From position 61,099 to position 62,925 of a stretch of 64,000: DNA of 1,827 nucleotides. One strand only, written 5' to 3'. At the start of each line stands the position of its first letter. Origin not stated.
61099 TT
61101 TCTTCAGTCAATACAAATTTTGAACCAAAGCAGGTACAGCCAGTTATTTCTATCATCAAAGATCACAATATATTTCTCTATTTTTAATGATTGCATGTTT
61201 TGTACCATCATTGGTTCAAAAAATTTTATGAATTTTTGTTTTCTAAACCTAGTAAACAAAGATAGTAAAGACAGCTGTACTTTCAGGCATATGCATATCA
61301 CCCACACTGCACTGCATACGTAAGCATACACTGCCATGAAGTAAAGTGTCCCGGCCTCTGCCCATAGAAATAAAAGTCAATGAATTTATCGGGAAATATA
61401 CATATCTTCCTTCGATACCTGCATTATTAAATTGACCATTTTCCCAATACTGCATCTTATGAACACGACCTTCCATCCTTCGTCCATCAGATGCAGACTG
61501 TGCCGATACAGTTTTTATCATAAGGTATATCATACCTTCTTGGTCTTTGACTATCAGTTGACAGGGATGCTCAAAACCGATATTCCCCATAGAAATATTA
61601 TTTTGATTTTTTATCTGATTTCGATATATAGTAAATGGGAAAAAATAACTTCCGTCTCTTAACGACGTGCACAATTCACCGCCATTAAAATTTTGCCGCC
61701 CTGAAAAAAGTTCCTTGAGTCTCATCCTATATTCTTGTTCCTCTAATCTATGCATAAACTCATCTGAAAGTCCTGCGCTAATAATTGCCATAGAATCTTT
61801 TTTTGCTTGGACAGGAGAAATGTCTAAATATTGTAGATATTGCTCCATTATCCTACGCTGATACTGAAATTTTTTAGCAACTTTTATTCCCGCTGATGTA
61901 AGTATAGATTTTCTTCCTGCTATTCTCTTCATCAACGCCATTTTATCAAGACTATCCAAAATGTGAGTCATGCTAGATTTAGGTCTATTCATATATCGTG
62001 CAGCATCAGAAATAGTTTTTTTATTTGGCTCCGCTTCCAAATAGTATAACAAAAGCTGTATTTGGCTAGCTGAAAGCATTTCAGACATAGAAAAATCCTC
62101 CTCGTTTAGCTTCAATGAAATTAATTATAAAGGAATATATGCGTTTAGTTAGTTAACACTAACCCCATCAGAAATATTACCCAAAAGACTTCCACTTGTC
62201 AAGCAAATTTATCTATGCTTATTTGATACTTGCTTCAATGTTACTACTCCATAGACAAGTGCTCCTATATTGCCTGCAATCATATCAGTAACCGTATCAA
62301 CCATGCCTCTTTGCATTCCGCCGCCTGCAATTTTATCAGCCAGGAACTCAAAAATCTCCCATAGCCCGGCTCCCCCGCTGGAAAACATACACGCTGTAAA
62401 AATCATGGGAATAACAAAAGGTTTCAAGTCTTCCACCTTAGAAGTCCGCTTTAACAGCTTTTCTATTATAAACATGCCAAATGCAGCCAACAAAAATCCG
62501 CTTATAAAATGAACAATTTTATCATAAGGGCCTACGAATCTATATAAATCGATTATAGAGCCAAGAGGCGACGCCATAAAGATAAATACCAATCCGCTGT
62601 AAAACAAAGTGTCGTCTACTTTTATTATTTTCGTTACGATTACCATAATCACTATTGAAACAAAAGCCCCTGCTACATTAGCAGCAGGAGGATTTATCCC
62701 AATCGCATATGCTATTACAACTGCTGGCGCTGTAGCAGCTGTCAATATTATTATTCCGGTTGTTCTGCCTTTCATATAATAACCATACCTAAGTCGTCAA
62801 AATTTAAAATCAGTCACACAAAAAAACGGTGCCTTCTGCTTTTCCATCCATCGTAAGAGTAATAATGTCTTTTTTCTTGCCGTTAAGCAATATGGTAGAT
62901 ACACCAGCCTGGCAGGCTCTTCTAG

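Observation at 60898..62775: DtxR-family regulator with an uncharacterised C-terminal domain, flanked by two TTAGTTA-type palindromic boxes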

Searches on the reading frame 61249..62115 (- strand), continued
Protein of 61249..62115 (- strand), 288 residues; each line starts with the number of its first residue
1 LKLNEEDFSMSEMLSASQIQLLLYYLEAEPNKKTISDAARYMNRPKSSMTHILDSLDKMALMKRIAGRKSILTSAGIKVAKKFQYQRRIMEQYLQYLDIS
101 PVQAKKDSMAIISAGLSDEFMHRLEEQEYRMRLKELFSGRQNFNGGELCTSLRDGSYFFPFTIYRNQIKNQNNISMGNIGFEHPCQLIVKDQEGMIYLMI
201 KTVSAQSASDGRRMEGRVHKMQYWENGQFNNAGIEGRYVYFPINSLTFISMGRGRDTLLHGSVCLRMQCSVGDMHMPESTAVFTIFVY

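Call 35: search_solved_structures(query=A1, max_evalue=1, show_alignments=5)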
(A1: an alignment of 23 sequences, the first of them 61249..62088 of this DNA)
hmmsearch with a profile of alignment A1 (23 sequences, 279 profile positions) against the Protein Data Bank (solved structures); distinct sequences matched with E-value up to 1: 54.
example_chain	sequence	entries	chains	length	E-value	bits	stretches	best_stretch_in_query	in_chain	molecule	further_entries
2h09_A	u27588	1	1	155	5.3e-08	36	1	25-113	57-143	Transcriptional regulator mntR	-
1on2_A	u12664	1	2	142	2.1e-05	27.4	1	14-113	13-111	Transcriptional regulator mntR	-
4hx4_A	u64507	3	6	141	2.3e-05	27.3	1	15-114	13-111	TRANSCRIPTIONAL REGULATOR MNTR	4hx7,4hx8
3r60_A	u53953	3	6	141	2.5e-05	27.2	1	15-114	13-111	Transcriptional regulator mntR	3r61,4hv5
4hv6_A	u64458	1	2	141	2.5e-05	27.2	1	15-114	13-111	Transcriptional regulator MntR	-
1on1_A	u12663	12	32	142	2.5e-05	27.2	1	15-113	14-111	Transcriptional regulator mntR | HTH-type transcriptional regulator MntR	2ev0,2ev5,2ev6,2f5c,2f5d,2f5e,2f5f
6kta_A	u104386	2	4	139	3.9e-05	26.6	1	15-98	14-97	HTH-type transcriptional regulator MntR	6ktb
3hrs_A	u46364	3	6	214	0.00032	23.5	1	14-117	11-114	Metalloregulator ScaR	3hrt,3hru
4o5v_A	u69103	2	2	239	0.00033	23.5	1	24-118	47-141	Iron-dependent transcription repressor related protein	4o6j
4myp_A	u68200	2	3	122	0.0011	21.7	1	142-230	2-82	Iron-regulated surface determinant protein A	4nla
8pvt_A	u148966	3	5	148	0.0068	19.2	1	28-115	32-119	Iron dependent repressor, putative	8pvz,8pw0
5cvi_A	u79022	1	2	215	0.0077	19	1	15-116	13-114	SloR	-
3sik_A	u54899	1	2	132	0.015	18.1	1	138-200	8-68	Conserved domain protein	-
2eth_A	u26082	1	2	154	0.019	17.8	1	22-77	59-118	transcriptional regulator, putative, Mar family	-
4h8p_A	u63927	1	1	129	0.02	17.6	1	141-193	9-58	Iron Transport-associated domain protein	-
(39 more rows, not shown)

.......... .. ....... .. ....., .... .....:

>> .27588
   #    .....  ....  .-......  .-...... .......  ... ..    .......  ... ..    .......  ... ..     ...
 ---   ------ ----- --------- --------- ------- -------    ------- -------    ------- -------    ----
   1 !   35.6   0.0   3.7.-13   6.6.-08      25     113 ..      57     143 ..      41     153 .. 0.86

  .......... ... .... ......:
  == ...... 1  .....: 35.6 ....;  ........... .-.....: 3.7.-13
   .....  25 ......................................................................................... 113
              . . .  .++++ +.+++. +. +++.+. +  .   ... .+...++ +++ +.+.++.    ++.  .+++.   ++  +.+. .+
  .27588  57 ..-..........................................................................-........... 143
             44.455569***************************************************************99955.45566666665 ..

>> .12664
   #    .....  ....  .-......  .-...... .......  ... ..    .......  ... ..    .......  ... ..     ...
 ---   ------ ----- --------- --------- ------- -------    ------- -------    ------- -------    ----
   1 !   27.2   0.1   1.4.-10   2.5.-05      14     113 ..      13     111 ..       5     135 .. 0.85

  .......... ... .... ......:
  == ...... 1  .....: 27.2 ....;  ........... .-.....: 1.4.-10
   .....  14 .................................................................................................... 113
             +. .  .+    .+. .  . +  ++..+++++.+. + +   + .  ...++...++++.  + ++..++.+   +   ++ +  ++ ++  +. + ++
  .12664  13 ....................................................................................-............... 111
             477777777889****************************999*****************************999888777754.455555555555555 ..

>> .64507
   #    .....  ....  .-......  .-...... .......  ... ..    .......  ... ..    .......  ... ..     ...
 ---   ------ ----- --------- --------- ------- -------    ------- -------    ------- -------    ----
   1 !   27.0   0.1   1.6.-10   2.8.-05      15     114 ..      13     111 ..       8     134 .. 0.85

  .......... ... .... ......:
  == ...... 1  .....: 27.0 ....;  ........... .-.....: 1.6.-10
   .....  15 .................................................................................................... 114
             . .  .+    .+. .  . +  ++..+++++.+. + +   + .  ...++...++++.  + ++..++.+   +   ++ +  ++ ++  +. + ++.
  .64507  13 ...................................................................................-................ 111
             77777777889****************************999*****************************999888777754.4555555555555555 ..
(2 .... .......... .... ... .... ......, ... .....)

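Call 75: find_encoding_contigs(protein=window:61249-62088:-, flank=3000, max_places=3)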
Protein window:61249-62088:- (279 aa): 21 contigs read that carry it; 3 places shown.
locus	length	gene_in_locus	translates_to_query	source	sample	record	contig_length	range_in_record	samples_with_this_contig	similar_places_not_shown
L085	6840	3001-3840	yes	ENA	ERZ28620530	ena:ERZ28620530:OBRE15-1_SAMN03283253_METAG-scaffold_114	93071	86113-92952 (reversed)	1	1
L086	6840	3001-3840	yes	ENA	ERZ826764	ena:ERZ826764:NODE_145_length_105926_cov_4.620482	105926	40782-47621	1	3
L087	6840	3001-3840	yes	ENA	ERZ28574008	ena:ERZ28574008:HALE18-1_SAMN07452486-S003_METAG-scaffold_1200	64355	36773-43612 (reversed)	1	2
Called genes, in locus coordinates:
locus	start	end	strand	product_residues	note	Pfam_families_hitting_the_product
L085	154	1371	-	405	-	PF00171:Aldedh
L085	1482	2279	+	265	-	PF00696:AA_kinase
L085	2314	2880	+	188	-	PF09997:DUF2238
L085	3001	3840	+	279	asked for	-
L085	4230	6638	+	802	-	PF07554:FIVAR (weak), PF05031:NEAT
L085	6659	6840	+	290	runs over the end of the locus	PF11545:HemeBinding_Shp, PF05031:NEAT (faint)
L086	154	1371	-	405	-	PF00171:Aldedh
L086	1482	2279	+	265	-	PF00696:AA_kinase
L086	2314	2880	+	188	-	PF09997:DUF2238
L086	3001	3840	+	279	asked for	-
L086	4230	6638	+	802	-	PF07554:FIVAR (weak), PF05031:NEAT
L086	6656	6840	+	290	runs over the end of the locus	PF11545:HemeBinding_Shp, PF05031:NEAT (weak)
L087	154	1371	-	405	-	PF00171:Aldedh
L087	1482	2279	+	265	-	PF00696:AA_kinase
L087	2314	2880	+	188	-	PF09997:DUF2238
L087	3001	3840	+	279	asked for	-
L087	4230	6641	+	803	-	PF07554:FIVAR, PF05031:NEAT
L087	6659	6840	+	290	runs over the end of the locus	PF11545:HemeBinding_Shp, PF05031:NEAT (faint)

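Call 77: search_protein_families(library=pfam, proteins=[P0081, P0057, P0002], max_evalue=0.05)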
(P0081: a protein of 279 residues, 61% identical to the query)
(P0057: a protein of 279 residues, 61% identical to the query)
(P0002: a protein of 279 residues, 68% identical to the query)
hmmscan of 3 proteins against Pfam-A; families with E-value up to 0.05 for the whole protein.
P0081 (279 aa): 13 families
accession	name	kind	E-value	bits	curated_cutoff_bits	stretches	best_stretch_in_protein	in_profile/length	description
PF25213.1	HVO_A0261_N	-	1e-05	25.7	35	1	17-77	20-77/86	HVO_A0261 N-terminal domain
PF12802.13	MarR_2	-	1.2e-05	25.8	27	1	13-59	10-56/61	MarR family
PF01047.28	MarR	-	8e-05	22.9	24.6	1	28-58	22-52/59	MarR family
PF09339.16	HTH_IclR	-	0.00039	20.6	22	1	13-56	8-51/52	IclR helix-turn-helix domain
PF13545.12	HTH_Crp_2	-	0.001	19.4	27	1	26-62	25-59/70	Crp-like helix-turn-helix domain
PF05031.18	NEAT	-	0.0052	17.6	32.8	1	143-191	3-48/119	Iron Transport-associated domain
PF00392.27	GntR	-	0.0093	16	27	1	31-61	32-62/64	Bacterial regulatory proteins, gntR family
PF13542.12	HTH_Tnp_ISL3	-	0.0096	15.8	27.4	1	23-46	26-49/51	Helix-turn-helix domain of transposase family ISL3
PF01022.26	HTH_5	-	0.014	15.7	22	0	13-54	7-46/47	Bacterial regulatory protein, arsR family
PF00126.33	HTH_1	-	0.016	15.6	26.6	1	14-65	4-57/60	Bacterial regulatory helix-turn-helix protein, lysR family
PF25212.1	HVO_A0114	-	0.023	14.9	27.6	1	4-61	19-74/84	HVO_A0114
PF01978.25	TrmB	-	0.024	14.9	25.6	1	22-62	21-61/68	Sugar-specific transcriptional regulator TrmB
PF02742.21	Fe_dep_repr_C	-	0.028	14.8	27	0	64-118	1-55/70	Iron dependent repressor, metal binding and dimerisation domain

P0057 (279 aa): 9 families
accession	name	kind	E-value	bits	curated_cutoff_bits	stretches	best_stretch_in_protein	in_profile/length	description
PF05031.18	NEAT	-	1.5e-06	29.1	32.8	1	142-197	2-52/119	Iron Transport-associated domain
PF12802.13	MarR_2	-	3.1e-06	27.7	27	1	13-59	10-56/61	MarR family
PF01047.28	MarR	-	0.00091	19.5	24.6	1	30-58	24-52/59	MarR family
PF13545.12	HTH_Crp_2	-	0.0035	17.7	27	1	25-60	24-58/70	Crp-like helix-turn-helix domain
PF25213.1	HVO_A0261_N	-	0.0051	17.1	35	1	30-75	31-75/86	HVO_A0261 N-terminal domain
PF09339.16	HTH_IclR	-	0.012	15.8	22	0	13-56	8-51/52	IclR helix-turn-helix domain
PF00126.33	HTH_1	-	0.016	15.6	26.6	1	14-67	4-59/60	Bacterial regulatory helix-turn-helix protein, lysR family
PF25212.1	HVO_A0114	-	0.021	15.1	27.6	1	3-60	18-73/84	HVO_A0114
PF21933.2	MCM5_C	-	0.035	14.5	27.2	0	34-62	29-57/59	MCM5, C-terminal domain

P0002 (279 aa): 7 families
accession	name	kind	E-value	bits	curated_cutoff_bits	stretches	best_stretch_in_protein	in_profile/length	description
PF02742.21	Fe_dep_repr_C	-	3.1e-07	30.7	27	1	64-117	1-54/70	Iron dependent repressor, metal binding and dimerisation domain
PF05031.18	NEAT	-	0.00047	21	32.8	1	142-192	2-49/119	Iron Transport-associated domain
PF12802.13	MarR_2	-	0.00065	20.2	27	1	7-48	5-45/61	MarR family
PF09339.16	HTH_IclR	-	0.0062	16.7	22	1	14-47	9-42/52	IclR helix-turn-helix domain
PF00126.33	HTH_1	-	0.019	15.3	26.6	1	22-68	12-60/60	Bacterial regulatory helix-turn-helix protein, lysR family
PF12840.13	HTH_20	-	0.034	14.6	27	0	7-42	4-37/51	Helix-turn-helix domain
PF01022.26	HTH_5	-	0.034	14.5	22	0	13-47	7-39/47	Bacterial regulatory protein, arsR family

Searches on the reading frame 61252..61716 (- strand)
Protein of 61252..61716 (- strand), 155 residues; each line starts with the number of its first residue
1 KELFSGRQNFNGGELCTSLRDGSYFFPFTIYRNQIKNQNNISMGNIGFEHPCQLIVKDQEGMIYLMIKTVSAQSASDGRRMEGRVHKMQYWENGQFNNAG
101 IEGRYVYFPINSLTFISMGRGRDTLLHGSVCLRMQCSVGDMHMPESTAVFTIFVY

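Call 15: search_solved_structures(query=A2, max_evalue=10, show_alignments=3)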
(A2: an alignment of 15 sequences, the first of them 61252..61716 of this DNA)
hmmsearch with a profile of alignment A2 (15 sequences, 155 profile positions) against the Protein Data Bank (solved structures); distinct sequences matched with E-value up to 10: 9.
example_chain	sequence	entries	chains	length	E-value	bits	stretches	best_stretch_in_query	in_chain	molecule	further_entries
4myp_A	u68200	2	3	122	0.0014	22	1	18-95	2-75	Iron-regulated surface determinant protein A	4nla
3sik_A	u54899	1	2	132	0.0051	20.2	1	14-85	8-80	Conserved domain protein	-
3sz6_A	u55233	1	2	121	0.0075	19.6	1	17-85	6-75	Conserved domain protein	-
4h8p_A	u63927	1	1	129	0.0079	19.5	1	17-70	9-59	Iron Transport-associated domain protein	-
4h8q_A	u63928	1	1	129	0.017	18.5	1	17-70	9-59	Iron Transport-associated domain protein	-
6gez_A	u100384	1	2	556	0.37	14.1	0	113-152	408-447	Green fluorescent protein,Optimized Ratiometric Calcium Sensor,Green fluorescent protein,G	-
6gel_A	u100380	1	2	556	0.4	14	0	113-152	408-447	Green fluorescent protein,Optimized Ratiometric Calcium Sensor,Green fluorescent protein,G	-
2k78_A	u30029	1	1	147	1.1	12.6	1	36-88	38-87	Iron-regulated surface determinant protein C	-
9w5y_A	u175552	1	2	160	1.2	12.4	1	17-94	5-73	Streptococcal hemoprotein receptor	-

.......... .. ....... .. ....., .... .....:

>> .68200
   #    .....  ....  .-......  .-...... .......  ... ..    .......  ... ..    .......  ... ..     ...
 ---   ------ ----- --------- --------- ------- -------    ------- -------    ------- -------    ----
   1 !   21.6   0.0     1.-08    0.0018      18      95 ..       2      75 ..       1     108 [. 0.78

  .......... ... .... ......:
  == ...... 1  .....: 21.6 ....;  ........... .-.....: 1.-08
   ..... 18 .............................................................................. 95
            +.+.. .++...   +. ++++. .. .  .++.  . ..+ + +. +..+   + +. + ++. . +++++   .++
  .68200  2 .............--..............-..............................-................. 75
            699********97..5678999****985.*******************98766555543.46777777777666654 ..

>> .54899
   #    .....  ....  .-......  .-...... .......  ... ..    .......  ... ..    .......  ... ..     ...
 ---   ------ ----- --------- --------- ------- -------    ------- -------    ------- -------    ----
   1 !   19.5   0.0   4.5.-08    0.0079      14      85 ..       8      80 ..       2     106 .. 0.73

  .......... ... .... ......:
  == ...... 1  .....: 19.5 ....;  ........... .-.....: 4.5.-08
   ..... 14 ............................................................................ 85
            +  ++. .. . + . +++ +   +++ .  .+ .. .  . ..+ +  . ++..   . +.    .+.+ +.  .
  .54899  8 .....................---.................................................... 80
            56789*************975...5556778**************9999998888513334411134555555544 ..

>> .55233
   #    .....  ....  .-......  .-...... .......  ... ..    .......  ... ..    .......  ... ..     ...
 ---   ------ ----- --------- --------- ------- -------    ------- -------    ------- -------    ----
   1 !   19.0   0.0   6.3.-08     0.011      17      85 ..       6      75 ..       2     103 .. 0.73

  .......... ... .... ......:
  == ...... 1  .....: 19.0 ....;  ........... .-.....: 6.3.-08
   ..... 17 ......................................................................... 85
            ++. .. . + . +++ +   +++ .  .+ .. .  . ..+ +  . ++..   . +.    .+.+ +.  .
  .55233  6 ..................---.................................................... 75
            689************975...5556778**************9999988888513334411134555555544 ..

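Call 36: search_protein_representatives(alignment_id=A2)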
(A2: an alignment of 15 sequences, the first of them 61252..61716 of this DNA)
Query: 15 sequences, 155 profile positions. Proteins with E-value up to 0.001 (for the whole library): 320; up to 1e-10: 213; up to 1e-30: 39. The best 150 are listed.
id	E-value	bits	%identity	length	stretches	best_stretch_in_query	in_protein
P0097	4.2e-84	296.6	-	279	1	1-155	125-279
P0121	7.6e-84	295.7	-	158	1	1-155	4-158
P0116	3.8e-80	283.7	-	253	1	1-150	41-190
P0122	1.3e-55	204.1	-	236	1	9-150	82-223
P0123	1.3e-52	194.2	-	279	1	1-154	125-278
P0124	1.9e-50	187.2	-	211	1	7-154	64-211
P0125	1.2e-49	184.7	-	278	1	1-155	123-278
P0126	1.5e-47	177.8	-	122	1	58-155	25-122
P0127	4.4e-46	173.1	-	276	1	3-154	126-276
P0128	2.5e-43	164.1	-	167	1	6-154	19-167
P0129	2.7e-43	164.0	-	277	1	7-154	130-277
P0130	4.1e-43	163.4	-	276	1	4-154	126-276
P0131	7.6e-43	162.5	-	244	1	59-155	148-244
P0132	3.2e-41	157.3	-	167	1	4-154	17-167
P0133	2.9e-40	154.2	-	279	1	1-155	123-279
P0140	2.4e-36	141.5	-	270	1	6-154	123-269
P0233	2.9e-16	76.2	-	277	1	15-150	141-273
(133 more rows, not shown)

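Call 39: predict_structure(alignment_id=A2)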
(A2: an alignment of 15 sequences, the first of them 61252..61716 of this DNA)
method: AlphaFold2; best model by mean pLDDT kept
length: 155 residues; sequences in the alignment: 15
mean_pLDDT: 85.7   pTM: 0.80
mean pLDDT of the five models: 85.7, 82.0, 79.0, 77.9, 72.8
residues with pLDDT >= 90: 81; 70-90: 61; 50-70: 7; < 50: 6
segments of 3 or more residues with pLDDT < 50: 38-42
pLDDT, mean of each block of 10 residues (from residue 1): 89 94 93 55 68 95 90 76 86 96 94 93 90 83 82 90
secondary structure, 60 per line:
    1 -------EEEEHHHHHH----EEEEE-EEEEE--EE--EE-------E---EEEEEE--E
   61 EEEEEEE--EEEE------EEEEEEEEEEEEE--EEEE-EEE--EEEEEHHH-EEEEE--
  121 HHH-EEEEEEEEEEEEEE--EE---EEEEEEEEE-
elements in order: E8-11 H12-17 E22-26 E28-32 E52-57 E60-67 E70-73 E80-92 E95-98 E100-102 E105-109 E114-118 E125-138 E146-154

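Call 77: search_protein_families(library=pfam, proteins=[P0140, P0233], max_evalue=0.05)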
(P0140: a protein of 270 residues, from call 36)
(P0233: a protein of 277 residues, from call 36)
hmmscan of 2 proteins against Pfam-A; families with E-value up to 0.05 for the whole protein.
P0140 (270 aa): 13 families
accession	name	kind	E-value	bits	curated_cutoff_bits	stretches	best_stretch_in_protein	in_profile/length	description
PF05031.18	NEAT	-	0.00031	21.6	32.8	1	135-184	2-48/119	Iron Transport-associated domain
PF01022.26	HTH_5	-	0.00058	20.1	22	1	12-38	8-34/47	Bacterial regulatory protein, arsR family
PF13545.12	HTH_Crp_2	-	0.0019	18.5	27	1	20-50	23-53/70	Crp-like helix-turn-helix domain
PF13057.11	DUF3919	-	0.0025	18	25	1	71-160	105-192/232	Protein of unknown function (DUF3919)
PF12802.13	MarR_2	-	0.0074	16.9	27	1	11-47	13-48/61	MarR family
PF09339.16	HTH_IclR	-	0.0078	16.4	22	1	17-48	16-47/52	IclR helix-turn-helix domain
PF01978.25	TrmB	-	0.013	15.8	25.6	1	10-48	13-51/68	Sugar-specific transcriptional regulator TrmB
PF13542.12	HTH_Tnp_ISL3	-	0.017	15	27.4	1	16-41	23-48/51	Helix-turn-helix domain of transposase family ISL3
PF01325.25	Fe_dep_repress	-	0.018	15.7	26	1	10-47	13-50/60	Iron dependent repressor, N-terminal DNA binding domain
PF24409.1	wHTH-PRTase_assc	-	0.027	14.9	27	0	11-72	3-63/83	wHTH-PRTase associated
PF08279.18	HTH_11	-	0.036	14.4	25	0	7-48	3-44/55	HTH domain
PF08220.18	HTH_DeoR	-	0.046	13.9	21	0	17-47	12-42/57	DeoR-like helix-turn-helix domain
PF21630.2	Q4D059-like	-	0.046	13.8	27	0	90-133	33-76/80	Hypothetical protein Q4D059-like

P0233 (277 aa): 2 families
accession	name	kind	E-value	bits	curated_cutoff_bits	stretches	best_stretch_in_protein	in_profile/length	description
PF24409.1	wHTH-PRTase_assc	-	0.011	16.2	27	1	37-82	18-61/83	wHTH-PRTase associated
PF25213.1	HVO_A0261_N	-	0.011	16.1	35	1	37-85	31-82/86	HVO_A0261 N-terminal domain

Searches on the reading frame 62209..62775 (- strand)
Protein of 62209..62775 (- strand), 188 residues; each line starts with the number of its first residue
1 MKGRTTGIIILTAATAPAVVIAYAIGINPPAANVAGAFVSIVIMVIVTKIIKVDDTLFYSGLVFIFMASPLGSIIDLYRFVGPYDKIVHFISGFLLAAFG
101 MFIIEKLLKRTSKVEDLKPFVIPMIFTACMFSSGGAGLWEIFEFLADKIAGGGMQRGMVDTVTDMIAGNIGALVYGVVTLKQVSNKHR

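Call 3: search_protein_families(library=pfam, proteins=[window:62209-62775:-], max_evalue=0.1)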
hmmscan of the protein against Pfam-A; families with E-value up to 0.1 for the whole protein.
window:62209-62775:- (188 aa): 2 families
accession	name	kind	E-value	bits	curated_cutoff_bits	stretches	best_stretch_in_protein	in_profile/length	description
PF09997.14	DUF2238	-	5.4e-08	33.2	26.4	1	57-166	30-138/140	Predicted membrane protein (DUF2238)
PF23021.3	6TM_2nd_PGAP2IP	-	0.06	13.6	27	1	27-130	39-134/181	PGAP2IP, second transmembrane domain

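Call 7: search_protein_families(library=ncbifam, proteins=[window:62209-62775:-], max_evalue=0.1)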
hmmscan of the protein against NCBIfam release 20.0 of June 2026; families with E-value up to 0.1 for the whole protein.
window:62209-62775:- (188 aa): 1 family
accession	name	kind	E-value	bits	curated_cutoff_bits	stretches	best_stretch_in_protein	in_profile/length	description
TIGR00220.1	mscL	equivalog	0.02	15.1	71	1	32-112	28-96/127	large conductance mechanosensitive channel protein MscL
